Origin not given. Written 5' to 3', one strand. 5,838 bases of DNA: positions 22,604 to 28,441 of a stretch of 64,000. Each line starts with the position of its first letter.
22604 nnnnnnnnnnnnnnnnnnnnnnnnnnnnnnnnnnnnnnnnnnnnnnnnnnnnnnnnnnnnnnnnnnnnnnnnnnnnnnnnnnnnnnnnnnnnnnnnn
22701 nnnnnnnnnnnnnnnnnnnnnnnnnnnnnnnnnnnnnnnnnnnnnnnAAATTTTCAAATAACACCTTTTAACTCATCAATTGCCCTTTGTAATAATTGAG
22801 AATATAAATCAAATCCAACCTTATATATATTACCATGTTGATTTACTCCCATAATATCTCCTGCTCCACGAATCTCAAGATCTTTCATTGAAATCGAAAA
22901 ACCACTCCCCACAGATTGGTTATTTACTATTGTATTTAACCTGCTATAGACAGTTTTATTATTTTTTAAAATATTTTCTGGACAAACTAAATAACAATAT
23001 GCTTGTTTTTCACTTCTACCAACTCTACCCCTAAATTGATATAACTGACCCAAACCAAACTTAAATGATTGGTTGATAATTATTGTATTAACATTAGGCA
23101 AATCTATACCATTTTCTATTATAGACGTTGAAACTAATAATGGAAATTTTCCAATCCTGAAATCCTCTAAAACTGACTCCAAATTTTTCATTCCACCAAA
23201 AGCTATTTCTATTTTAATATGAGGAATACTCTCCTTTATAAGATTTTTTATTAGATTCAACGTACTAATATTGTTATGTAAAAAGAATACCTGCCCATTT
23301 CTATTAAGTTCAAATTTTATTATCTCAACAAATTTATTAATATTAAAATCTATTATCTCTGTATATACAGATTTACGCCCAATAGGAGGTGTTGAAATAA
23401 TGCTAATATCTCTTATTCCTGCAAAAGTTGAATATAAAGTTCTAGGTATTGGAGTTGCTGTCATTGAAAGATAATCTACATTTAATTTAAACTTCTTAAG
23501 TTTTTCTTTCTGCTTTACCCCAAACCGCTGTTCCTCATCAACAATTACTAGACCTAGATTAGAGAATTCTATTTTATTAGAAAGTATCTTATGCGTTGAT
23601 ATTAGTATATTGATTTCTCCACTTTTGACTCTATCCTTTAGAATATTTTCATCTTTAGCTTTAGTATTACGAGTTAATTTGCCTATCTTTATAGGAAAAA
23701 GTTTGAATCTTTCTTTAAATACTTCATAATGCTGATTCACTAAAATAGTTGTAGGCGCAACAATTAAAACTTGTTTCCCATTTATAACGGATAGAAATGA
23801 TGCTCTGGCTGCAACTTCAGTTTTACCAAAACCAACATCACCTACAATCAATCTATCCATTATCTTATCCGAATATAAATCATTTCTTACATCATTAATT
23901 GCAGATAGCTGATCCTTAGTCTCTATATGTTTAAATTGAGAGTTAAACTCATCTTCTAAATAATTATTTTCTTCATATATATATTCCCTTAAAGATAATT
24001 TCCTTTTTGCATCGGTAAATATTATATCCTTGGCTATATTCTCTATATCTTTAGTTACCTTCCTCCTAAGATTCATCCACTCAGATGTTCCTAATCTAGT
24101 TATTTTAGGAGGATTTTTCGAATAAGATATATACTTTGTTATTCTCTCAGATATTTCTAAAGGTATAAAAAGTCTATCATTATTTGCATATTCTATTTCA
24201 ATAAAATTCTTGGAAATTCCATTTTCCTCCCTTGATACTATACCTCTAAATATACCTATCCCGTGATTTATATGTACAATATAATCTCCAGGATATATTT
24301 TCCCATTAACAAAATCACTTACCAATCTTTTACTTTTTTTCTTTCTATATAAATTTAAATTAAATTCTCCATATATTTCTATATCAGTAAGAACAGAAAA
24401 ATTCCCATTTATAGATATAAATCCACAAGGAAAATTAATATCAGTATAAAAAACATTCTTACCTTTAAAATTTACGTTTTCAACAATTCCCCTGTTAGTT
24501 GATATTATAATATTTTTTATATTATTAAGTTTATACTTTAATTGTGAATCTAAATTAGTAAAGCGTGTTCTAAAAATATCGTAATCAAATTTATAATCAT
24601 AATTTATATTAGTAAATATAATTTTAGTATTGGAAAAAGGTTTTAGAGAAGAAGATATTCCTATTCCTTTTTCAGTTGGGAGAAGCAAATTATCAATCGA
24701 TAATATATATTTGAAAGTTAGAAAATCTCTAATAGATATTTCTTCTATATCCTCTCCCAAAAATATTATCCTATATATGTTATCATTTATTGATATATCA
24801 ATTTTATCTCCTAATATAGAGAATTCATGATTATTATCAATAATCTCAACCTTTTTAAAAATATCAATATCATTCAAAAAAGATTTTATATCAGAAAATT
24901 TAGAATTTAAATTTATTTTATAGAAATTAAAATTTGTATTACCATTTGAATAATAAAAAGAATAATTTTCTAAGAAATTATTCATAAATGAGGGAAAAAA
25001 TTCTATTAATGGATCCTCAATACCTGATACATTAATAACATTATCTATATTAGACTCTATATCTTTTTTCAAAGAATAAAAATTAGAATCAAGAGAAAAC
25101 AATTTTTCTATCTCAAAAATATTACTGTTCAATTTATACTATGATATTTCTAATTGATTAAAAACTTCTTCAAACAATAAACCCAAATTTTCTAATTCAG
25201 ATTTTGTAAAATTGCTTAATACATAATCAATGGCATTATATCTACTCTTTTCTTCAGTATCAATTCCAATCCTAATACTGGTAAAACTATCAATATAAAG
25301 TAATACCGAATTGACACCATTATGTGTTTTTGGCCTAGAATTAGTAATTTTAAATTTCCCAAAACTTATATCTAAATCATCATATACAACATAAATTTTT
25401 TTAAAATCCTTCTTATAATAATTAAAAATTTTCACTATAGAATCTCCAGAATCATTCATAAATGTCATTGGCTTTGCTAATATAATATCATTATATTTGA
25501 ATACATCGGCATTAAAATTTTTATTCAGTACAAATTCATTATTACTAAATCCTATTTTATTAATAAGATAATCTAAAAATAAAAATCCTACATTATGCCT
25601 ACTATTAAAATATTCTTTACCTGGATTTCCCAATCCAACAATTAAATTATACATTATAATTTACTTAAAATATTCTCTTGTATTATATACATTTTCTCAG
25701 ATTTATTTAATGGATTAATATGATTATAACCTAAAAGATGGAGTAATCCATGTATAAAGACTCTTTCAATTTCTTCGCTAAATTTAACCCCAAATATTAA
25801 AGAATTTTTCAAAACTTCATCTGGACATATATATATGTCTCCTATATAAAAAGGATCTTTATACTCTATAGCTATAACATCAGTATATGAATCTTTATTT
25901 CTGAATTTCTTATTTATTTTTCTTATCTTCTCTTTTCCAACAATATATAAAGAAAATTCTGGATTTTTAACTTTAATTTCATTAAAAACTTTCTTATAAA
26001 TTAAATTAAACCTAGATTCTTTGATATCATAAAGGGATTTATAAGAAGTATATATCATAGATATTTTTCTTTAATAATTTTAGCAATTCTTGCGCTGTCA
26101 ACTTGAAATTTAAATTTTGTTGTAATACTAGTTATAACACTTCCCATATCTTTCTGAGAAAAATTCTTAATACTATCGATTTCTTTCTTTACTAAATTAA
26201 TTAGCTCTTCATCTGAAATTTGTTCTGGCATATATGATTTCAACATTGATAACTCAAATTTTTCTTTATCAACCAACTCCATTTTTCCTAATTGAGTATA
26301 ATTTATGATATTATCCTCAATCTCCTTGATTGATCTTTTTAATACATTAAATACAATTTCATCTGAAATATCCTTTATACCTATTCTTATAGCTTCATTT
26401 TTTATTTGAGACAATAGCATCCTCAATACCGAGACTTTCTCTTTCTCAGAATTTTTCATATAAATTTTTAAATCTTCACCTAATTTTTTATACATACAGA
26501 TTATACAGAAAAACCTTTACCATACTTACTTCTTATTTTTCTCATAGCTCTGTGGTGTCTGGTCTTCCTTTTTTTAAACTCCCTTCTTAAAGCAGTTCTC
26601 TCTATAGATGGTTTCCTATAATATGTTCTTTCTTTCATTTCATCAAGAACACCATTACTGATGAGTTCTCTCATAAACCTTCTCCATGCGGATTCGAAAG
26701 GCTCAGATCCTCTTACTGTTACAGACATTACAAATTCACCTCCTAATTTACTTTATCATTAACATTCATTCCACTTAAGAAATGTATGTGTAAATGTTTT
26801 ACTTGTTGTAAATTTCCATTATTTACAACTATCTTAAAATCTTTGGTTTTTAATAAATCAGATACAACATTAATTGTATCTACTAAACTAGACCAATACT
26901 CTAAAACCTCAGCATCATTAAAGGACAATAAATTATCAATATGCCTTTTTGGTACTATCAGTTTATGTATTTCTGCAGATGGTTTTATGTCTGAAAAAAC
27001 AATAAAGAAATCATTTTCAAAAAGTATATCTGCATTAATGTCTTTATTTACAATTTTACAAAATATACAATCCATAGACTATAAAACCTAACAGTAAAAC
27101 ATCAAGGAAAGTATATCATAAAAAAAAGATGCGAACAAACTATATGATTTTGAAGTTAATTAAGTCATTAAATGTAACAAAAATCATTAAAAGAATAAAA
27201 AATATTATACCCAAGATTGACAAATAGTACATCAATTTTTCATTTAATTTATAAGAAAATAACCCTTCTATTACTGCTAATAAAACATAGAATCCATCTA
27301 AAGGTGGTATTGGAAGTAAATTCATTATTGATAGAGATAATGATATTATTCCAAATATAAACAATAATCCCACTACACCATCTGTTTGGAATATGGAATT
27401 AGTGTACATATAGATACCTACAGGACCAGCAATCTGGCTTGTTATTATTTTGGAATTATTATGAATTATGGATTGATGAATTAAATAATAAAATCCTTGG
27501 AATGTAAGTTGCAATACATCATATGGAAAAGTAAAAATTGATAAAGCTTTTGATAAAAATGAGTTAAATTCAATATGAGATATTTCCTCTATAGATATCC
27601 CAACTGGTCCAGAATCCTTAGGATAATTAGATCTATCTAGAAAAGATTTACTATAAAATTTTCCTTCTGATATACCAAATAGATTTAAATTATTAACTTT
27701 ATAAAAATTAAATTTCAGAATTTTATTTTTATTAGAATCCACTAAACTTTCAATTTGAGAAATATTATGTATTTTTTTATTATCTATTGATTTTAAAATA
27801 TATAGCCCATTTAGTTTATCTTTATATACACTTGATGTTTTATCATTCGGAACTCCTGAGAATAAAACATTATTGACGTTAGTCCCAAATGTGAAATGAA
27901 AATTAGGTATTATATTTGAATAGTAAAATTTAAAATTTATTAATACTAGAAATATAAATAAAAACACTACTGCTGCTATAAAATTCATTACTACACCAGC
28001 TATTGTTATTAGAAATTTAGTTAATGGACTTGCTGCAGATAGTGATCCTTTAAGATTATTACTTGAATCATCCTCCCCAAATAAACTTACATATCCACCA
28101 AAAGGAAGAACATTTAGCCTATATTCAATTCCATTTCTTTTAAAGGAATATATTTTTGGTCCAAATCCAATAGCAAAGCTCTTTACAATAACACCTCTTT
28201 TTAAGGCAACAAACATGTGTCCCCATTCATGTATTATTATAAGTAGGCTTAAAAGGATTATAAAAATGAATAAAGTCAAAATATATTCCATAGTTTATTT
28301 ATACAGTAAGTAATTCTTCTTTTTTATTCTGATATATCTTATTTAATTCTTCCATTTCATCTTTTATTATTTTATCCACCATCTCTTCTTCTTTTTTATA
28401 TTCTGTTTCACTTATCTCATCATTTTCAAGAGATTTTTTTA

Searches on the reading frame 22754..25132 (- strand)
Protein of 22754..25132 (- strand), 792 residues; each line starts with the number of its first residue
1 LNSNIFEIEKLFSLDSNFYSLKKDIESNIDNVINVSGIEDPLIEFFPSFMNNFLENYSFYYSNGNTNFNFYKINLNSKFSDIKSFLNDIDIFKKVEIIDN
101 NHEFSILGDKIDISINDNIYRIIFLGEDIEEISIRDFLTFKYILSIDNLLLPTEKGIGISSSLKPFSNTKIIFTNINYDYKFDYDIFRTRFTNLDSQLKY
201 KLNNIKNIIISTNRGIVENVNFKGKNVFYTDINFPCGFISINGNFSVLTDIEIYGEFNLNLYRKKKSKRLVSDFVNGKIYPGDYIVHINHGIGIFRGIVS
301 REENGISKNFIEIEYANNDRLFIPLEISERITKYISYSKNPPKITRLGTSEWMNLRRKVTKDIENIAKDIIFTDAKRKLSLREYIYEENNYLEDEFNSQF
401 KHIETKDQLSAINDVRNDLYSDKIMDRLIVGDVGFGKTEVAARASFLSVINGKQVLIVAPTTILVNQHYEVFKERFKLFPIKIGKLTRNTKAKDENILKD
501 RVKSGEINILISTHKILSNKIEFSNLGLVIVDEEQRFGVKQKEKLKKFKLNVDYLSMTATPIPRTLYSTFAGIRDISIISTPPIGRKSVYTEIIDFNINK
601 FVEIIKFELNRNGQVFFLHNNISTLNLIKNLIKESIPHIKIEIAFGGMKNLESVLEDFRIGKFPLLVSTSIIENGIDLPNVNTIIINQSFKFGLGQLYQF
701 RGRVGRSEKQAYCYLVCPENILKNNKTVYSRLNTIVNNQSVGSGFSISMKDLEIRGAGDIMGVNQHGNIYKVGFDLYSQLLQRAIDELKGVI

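Call 8: search_protein_families(library=pfam, proteins=[window:22754-25132:-], max_evalue=0.001)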
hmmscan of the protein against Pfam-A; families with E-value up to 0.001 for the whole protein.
window:22754-25132:- (792 aa): 5 families
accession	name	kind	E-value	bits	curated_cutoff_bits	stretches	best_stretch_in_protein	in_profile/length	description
PF00270.35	DEAD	-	9.3e-23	81.2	26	1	405-566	1-164/167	DEAD/DEAH box helicase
PF00271.37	Helicase_C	-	1.5e-20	73.9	23.5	1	600-707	5-109/110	Helicase conserved C-terminal domain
PF02559.22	CarD_TRCF_RID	-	6.3e-18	65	23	1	281-335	3-57/57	CarD-like/TRCF RID domain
PF04851.21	ResIII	-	7.5e-11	42.6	22.5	1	406-561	6-162/164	Type III restriction enzyme, res subunit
PF17757.6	UvrB_inter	-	0.00017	22.1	22.9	1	92-149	23-83/91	UvrB interaction domain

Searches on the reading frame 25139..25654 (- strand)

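Call 81: search_protein_families(library=pfam, proteins=[window:25139-25654:-], max_evalue=0.001)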
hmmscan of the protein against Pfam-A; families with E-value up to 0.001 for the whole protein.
window:25139-25654:- (171 aa): 1 family
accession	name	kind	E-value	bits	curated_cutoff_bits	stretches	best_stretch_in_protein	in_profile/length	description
PF01195.25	Pept_tRNA_hydro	-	6.6e-45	153.6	27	1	4-167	1-166/183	Peptidyl-tRNA hydrolase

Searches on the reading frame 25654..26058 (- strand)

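Call 81: search_protein_families(library=pfam, proteins=[window:25654-26058:-], max_evalue=0.001)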
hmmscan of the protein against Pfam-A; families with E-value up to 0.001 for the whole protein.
window:25654-26058:- (134 aa): 1 family
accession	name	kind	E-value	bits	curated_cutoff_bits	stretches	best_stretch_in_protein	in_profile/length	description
PF02130.23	YbeY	-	4.5e-27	94.9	25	1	15-134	9-129/129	Endoribonuclease YbeY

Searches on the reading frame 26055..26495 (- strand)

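Call 81: search_protein_families(library=pfam, proteins=[window:26055-26495:-], max_evalue=0.001)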
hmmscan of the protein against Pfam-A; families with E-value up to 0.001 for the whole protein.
window:26055-26495:- (146 aa): 1 family
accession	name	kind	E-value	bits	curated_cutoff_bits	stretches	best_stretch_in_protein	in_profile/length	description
PF09424.15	YqeY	-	3e-34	118.6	27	1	3-144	2-142/143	Yqey-like protein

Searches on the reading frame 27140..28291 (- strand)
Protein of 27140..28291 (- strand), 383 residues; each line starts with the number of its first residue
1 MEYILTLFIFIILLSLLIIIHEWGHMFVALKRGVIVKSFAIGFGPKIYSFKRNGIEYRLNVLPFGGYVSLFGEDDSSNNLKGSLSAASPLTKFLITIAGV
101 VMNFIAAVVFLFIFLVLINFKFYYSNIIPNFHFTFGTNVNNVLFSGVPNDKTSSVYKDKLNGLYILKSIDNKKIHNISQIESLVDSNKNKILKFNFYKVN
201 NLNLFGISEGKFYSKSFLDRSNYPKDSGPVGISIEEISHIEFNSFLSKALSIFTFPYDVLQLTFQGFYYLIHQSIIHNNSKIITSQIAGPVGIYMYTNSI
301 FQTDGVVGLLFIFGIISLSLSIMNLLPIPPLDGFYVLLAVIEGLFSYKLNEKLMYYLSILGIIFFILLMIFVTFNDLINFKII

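Call 8: search_protein_families(library=pfam, proteins=[window:27140-28291:-], max_evalue=0.001)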
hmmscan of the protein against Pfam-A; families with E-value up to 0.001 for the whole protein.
window:27140-28291:- (383 aa): 1 family
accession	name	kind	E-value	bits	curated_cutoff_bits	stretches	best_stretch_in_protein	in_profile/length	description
PF02163.28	Peptidase_M50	-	1.7e-47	162.1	27.2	1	10-368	2-221/221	Peptidase family M50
